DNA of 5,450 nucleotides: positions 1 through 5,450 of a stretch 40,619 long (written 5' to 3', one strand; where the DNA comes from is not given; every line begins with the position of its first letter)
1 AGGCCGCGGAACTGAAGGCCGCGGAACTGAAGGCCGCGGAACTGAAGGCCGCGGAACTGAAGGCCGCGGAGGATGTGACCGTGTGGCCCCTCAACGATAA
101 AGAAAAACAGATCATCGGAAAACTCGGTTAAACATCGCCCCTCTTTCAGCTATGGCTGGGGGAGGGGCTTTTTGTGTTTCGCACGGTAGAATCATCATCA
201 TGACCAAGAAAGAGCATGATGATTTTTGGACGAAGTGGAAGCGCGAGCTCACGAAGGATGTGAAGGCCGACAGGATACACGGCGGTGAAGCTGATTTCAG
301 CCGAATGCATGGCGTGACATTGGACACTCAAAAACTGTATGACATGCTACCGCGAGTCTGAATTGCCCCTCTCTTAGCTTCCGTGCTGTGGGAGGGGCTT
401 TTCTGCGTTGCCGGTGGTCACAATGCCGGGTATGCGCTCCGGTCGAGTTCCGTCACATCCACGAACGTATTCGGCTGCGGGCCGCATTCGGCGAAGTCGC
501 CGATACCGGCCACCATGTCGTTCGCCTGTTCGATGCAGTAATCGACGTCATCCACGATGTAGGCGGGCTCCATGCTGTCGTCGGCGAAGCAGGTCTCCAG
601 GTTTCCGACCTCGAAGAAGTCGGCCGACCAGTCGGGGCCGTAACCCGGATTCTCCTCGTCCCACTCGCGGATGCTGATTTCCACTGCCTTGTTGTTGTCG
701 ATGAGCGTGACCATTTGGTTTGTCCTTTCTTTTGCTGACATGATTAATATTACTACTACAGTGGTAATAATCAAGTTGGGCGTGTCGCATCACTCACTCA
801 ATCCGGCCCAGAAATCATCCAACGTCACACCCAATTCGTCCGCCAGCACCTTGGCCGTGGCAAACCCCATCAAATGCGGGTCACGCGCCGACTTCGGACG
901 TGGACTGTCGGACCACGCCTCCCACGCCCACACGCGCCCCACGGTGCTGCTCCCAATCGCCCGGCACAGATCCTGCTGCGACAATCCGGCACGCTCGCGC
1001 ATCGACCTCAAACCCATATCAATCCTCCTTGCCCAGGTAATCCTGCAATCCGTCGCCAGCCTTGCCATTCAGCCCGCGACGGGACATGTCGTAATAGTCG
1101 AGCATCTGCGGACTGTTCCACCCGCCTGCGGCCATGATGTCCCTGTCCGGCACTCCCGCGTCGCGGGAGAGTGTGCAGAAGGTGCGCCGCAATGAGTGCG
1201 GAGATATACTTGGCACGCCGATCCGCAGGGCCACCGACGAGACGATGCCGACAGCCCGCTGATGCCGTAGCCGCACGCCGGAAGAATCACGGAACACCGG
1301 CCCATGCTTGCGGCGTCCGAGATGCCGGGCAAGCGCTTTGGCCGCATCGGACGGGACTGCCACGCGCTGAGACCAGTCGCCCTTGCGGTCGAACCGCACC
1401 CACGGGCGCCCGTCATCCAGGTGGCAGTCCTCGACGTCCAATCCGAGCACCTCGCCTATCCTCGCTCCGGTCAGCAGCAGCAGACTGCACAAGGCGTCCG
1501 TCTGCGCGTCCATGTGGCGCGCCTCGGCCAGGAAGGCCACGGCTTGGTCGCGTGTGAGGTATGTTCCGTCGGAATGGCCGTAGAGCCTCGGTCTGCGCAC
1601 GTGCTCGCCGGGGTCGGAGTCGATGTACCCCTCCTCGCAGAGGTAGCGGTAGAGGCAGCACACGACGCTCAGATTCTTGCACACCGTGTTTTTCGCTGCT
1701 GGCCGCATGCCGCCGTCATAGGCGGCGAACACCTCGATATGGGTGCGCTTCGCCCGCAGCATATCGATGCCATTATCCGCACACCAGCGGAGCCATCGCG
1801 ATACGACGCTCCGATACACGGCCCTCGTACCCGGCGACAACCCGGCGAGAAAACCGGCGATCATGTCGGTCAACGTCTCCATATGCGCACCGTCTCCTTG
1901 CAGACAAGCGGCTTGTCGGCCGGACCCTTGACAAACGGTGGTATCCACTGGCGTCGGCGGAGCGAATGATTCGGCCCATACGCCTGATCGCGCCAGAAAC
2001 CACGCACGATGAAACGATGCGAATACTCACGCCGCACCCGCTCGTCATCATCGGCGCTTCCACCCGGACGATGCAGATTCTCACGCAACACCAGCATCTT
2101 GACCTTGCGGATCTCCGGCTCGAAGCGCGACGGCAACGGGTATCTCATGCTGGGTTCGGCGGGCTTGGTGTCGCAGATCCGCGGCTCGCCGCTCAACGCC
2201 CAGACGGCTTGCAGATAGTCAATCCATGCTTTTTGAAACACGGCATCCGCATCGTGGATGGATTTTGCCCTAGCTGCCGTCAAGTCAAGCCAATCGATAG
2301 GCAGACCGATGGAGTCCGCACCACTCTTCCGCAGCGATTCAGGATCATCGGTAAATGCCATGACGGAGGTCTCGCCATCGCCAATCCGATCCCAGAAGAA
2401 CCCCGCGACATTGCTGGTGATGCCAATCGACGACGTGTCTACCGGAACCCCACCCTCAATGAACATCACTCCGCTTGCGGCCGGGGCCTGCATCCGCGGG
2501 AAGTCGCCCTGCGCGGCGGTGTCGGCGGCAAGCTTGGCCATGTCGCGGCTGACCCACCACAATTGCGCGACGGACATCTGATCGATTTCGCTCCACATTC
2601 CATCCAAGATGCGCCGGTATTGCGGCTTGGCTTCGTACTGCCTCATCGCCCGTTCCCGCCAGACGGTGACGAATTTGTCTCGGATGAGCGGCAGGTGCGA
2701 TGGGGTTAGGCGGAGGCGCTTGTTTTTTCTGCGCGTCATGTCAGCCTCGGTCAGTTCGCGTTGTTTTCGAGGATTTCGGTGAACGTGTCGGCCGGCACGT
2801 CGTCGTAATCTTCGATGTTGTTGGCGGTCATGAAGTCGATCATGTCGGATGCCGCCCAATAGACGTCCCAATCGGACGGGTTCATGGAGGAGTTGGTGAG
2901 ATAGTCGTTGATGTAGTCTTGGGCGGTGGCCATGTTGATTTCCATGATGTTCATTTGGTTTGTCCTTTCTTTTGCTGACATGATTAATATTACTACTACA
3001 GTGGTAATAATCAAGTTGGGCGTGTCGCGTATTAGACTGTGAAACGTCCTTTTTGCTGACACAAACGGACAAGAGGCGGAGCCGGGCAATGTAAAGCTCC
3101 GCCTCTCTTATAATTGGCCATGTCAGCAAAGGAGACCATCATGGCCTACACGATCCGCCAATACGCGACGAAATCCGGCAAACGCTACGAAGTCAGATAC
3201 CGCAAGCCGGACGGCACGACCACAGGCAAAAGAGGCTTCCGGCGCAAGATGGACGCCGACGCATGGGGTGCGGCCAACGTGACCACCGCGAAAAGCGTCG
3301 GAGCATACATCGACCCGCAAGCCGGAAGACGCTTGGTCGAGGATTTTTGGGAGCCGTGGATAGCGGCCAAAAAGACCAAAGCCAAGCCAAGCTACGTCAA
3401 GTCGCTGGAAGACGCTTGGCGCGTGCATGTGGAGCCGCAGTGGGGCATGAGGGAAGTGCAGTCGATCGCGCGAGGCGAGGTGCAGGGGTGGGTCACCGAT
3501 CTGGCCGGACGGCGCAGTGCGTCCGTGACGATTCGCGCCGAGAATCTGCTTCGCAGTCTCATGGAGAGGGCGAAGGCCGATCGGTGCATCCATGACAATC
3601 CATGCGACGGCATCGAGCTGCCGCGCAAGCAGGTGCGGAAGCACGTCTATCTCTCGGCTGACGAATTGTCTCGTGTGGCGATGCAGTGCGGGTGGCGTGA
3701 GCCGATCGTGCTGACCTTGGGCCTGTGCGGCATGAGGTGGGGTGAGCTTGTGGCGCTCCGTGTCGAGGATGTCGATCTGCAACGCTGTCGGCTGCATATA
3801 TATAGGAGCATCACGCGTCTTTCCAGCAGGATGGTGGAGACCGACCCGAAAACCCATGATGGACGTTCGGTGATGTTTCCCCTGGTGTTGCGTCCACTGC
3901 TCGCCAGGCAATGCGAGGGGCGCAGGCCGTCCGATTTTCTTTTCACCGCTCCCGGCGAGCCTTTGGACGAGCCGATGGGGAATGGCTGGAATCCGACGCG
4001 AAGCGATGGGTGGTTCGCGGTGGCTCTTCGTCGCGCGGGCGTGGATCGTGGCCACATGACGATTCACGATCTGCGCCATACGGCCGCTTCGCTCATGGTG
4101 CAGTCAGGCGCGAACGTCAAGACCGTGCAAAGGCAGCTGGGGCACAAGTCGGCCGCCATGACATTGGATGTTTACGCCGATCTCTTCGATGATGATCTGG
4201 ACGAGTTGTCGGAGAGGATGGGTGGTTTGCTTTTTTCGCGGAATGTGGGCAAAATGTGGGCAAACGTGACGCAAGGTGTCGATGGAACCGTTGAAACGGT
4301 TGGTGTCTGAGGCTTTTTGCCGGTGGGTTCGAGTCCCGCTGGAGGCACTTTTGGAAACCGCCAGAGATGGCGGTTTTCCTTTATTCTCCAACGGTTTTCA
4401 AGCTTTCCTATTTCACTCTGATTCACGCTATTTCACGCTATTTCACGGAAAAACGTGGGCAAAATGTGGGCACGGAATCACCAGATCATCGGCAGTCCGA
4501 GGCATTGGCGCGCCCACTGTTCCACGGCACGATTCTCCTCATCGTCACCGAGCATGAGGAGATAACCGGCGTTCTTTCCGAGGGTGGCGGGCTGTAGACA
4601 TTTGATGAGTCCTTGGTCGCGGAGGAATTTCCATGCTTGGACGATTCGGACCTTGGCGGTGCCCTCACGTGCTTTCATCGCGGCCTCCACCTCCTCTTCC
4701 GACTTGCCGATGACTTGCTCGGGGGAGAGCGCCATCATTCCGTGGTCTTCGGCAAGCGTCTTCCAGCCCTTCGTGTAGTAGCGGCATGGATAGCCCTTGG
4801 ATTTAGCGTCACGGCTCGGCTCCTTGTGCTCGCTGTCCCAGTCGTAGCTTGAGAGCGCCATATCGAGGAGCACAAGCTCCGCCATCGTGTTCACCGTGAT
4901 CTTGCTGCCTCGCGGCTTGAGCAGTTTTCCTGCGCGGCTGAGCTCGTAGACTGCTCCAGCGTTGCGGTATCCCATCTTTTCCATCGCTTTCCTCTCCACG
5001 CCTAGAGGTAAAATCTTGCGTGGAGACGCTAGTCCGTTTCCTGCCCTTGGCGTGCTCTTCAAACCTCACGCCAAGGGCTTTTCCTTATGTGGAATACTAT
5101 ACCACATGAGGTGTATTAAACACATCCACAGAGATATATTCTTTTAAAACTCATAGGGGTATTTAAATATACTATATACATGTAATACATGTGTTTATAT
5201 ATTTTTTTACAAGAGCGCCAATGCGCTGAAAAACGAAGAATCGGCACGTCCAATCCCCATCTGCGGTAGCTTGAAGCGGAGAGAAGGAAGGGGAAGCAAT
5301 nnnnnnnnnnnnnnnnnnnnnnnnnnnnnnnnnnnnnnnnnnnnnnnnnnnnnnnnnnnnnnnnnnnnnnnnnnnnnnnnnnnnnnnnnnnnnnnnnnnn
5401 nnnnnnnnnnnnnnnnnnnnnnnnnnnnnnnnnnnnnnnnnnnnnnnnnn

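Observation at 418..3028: Second tyrosine-recombinase module bracketed by perfect 77-bp direct repeats: a candidate nested mini-integrative element or cassette system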

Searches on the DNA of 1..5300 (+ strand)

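Call 6: search_dna_similar(query=window:1-5300:+, collection=phages, mode=near, max_rows=30)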
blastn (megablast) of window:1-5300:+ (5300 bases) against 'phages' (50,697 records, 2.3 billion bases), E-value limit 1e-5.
Records with a match: 1; places in all: 1; records where one place covers at least 80% of the query: 0.
Best place of each record, by identity: 90-95% 1.
By first word of the organism name: Bacteriophage 1.
By host as written in the record: - 1.
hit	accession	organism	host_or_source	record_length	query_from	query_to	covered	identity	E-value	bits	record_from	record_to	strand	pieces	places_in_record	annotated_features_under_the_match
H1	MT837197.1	Bacteriophage sp.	human fecal samples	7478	696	3010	8%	92.6%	3e-120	634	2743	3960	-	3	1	record has no annotation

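Call 11: get_annotated_region(hit=H1, flank=5000)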
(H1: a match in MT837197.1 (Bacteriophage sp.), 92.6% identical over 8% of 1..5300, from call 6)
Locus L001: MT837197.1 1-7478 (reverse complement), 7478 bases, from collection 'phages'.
description: UNVERIFIED: Bacteriophage sp. clone scaffold_4135 genomic sequence.
organism: Bacteriophage sp. (NCBI taxid 38018)
taxonomy: Viruses
host: -; source: human fecal samples; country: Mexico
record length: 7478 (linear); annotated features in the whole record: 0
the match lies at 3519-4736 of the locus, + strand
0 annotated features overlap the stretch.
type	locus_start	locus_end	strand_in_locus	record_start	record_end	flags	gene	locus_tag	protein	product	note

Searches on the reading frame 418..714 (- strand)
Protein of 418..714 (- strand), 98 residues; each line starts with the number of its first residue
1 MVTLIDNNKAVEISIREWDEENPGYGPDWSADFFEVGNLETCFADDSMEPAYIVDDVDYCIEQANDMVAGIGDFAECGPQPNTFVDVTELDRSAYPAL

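Call 7: search_protein_families(library=pfam, proteins=[window:418-714:-], max_evalue=0.01)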
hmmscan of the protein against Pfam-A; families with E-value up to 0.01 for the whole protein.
window:418-714:- (98 aa): 0 families

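Call 8: search_protein_families(library=phrogs, proteins=[window:418-714:-], max_evalue=0.01)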
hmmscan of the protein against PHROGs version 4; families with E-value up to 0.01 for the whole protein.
window:418-714:- (98 aa): 0 families

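Call 9: search_protein_families(library=padloc, proteins=[window:418-714:-], max_evalue=0.1)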
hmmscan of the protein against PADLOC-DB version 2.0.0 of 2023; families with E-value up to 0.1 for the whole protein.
window:418-714:- (98 aa): 0 families

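Call 10: search_protein_families(library=ncbifam, proteins=[window:418-714:-], max_evalue=0.1)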
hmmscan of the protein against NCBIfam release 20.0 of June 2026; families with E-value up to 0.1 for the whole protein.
window:418-714:- (98 aa): 0 families

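Call 93: find_homologous_proteins(query=window:418-714:-, max_evalue=0.001)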
Query window:418-714:- (98 aa): 212 proteins with E <= 0.001 among 212 candidates; the best 120 are listed.
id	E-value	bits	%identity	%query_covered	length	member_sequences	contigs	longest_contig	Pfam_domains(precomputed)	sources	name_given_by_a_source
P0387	4.8e-58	211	96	100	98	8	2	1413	-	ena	-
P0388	1.2e-53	197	93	98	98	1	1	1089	-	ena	-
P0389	1.8e-52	194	90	100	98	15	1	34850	-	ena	-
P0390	1.1e-51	191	90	100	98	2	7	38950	-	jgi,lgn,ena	jgi:hypothetical protein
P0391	3.3e-51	190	89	100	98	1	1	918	-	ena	-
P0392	6.7e-51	189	86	100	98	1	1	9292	-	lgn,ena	-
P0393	7.8e-51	188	89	100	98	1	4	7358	-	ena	-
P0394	7.1e-45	169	85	100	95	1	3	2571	-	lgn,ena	-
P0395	5.8e-44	166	79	100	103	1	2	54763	-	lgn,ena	-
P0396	7.6e-44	166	81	100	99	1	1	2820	-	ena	-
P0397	8.0e-44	166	82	98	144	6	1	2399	-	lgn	-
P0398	1.0e-43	165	84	100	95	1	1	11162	-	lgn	-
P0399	1.6e-43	165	82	98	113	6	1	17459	-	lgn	-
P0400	2.3e-43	164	82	100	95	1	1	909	-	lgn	-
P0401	4.3e-43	163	79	100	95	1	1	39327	-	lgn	-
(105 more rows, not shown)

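Call 99: predict_structure(alignment_id=A2)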
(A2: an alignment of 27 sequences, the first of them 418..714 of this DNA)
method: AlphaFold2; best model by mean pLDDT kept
length: 98 residues; sequences in the alignment: 27
mean_pLDDT: 84.2   pTM: 0.70
mean pLDDT of the five models: 84.2, 82.5, 78.9, 74.5, 49.1
residues with pLDDT >= 90: 33; 70-90: 56; 50-70: 9; < 50: 0
segments of 3 or more residues with pLDDT < 50: none
pLDDT, mean of each block of 10 residues (from residue 1): 90 82 68 86 83 92 89 81 87 84
secondary structure, 60 per line:
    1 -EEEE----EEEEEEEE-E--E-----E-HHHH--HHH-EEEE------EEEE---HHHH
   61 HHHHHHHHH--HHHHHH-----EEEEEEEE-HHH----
elements in order: E2-5 E10-17 H30-33 E40-43 E50-53 H57-69 H72-77 E83-90

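Call 102: fold_search(model_id=the predicted structure, library=pdb)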
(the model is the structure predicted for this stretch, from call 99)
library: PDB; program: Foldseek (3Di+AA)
matches with E <= 10: 87; with E <= 0.001: 0
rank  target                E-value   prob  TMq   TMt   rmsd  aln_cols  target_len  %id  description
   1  4pwu_B                9.2e-01  0.16  0.38  0.44   6.8        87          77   11  Crystal structure of a modulator protein MzrA (KPN_03524) from Klebsiella pneumoniae subsp. pneumoniae MGH 78578 at 2. (released 2014-06-18)
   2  2vbw_A                9.2e-01  0.15  0.35  0.26   7.2        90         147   11  Feast or famine regulatory protein (Rv3291c)from M. tuberculosis complexed with L-Phenylalanine (released 2007-11-06)
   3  4pwu_C                1.2e+00  0.12  0.35  0.40   7.3        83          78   12  Crystal structure of a modulator protein MzrA (KPN_03524) from Klebsiella pneumoniae subsp. pneumoniae MGH 78578 at 2. (released 2014-06-18)
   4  5ze8                  2.0e+00  0.03  0.20  0.07  16.5        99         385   13  Crystal structure of a penta-heme cytochrome c552 from Thermochromatium tepidum (released 2018-04-25)
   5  4pwu_D                2.1e+00  0.10  0.36  0.43   7.2        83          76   10  Crystal structure of a modulator protein MzrA (KPN_03524) from Klebsiella pneumoniae subsp. pneumoniae MGH 78578 at 2. (released 2014-06-18)
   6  7po4_f                2.6e+00  0.04  0.29  0.22  15.8       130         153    9  Assembly intermediate of human mitochondrial ribosome large subunit (largely unfolded rRNA with MALSU1, L0R8F8 and ACP (released 2022-06-15)
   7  8ruv_A                2.6e+00  0.03  0.19  0.12   8.2        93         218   13  HIF prolyl hydroxylase 2 (PHD2) T387I variant bound to Fe(III), 2-oxoglutarate (2OG) and Hypoxia-inducible Factor 2alp (released 2025-02-12)
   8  6c5r_E                2.7e+00  0.02  0.15  0.10  14.6        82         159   20  Crystal structure of the soluble domain of the mitochondrial calcium uniporter (released 2018-07-11)
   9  4pwu_A                2.9e+00  0.06  0.31  0.36   7.5        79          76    9  Crystal structure of a modulator protein MzrA (KPN_03524) from Klebsiella pneumoniae subsp. pneumoniae MGH 78578 at 2. (released 2014-06-18)
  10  8q6d_A                3.1e+00  0.03  0.19  0.12   8.2        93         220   13  Anaerobic crystal structure of HIF prolyl hydroxylase 2 (PHD2 181-407) in complex with HIF2alpha-CODD peptide (523-542 (released 2024-08-21)
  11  1yqh_B                3.5e+00  0.07  0.35  0.34   6.2        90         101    7  Structure of domain of unknown function DUF77 from Bacillus cereus (released 2005-03-15)
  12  3l9z                  3.5e+00  0.03  0.21  0.16   9.0        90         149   11  Crystal Structure of UreE from Helicobacter pylori (apo form) (released 2010-08-25)
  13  3aca_A                3.8e+00  0.03  0.27  0.17   9.8       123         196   12  Crystal structure of human NUDT5 complexed with 8-oxo-dADP and manganese (released 2011-01-12)
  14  6zbn_E                3.8e+00  0.03  0.19  0.12   8.3        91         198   14  HIF Prolyl Hydroxylase 2 (PHD2/EGLN1) in complex with tert-butyl 6-(5-hydroxy-4-(1H-1,2,3-triazol-1-yl)-1H-pyrazol-1-y (released 2021-04-07)
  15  2g5u_B                3.8e+00  0.01  0.17  0.16  14.1       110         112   10  Human Transthyretin (TTR) Complexed with Hydroxylated polychlorinated Biphenyl-4,4'-dihydroxy-3,3',5,5'-tetrachlorobip (released 2006-03-07)
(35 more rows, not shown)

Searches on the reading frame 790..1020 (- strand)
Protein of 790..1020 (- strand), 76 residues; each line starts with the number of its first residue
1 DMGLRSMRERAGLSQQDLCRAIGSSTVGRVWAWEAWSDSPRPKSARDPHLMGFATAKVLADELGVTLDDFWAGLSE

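Call 7: search_protein_families(library=pfam, proteins=[window:790-1020:-], max_evalue=0.01)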
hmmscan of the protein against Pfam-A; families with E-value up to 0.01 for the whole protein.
window:790-1020:- (76 aa): 2 families
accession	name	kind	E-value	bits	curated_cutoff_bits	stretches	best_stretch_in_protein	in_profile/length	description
PF13560.12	HTH_31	-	2.9e-05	24.7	27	1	4-25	6-27/64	Helix-turn-helix domain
PF01381.28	HTH_3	-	3.4e-05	24.2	23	1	4-25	1-22/55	Helix-turn-helix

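Call 8: search_protein_families(library=phrogs, proteins=[window:790-1020:-], max_evalue=0.01)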
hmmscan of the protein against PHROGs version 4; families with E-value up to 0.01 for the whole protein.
window:790-1020:- (76 aa): 5 families
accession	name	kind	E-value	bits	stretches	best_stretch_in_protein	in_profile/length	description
phrog_7950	-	transcription regulation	3.3e-05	24.9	1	4-41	12-48/68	transcriptional repressor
phrog_8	-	transcription regulation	0.0002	21.9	1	2-70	162-215/346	transcriptional regulator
phrog_1373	-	transcription regulation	0.0018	19.3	1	4-67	68-119/166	transcriptional regulator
phrog_2104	-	unknown function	0.0025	19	1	4-43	44-82/103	-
phrog_4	-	transcription regulation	0.0065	16.5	1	4-70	141-191/400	transcriptional repressor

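Call 9: search_protein_families(library=padloc, proteins=[window:790-1020:-], max_evalue=0.1)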
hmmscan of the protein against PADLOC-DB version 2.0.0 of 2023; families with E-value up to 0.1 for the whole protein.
window:790-1020:- (76 aa): 1 family
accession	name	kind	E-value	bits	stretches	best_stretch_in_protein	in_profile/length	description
PDLC03951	RmrA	-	0.016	12.2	1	4-44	13-52/400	-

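Call 10: search_protein_families(library=ncbifam, proteins=[window:790-1020:-], max_evalue=0.1)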
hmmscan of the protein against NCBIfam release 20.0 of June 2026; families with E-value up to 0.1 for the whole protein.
window:790-1020:- (76 aa): 4 families
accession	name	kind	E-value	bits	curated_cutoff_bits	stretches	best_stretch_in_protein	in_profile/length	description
TIGR03070.1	couple_hipB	subfamily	0.0011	18.9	71.65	1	4-25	7-28/58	type II toxin-antitoxin system Y4mF family antitoxin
NF007481.0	PRK10072.1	equivalog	0.01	16.3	110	1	5-44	39-77/96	HTH-type transcriptional regulator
NF047542.1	telomere_Tap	equivalog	0.091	11.4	600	1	7-44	25-61/695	telomere-associated protein Tap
NF007257.0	PRK09706.1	subfamily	0.092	12.6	101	1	4-43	10-48/135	transcriptional repressor DicA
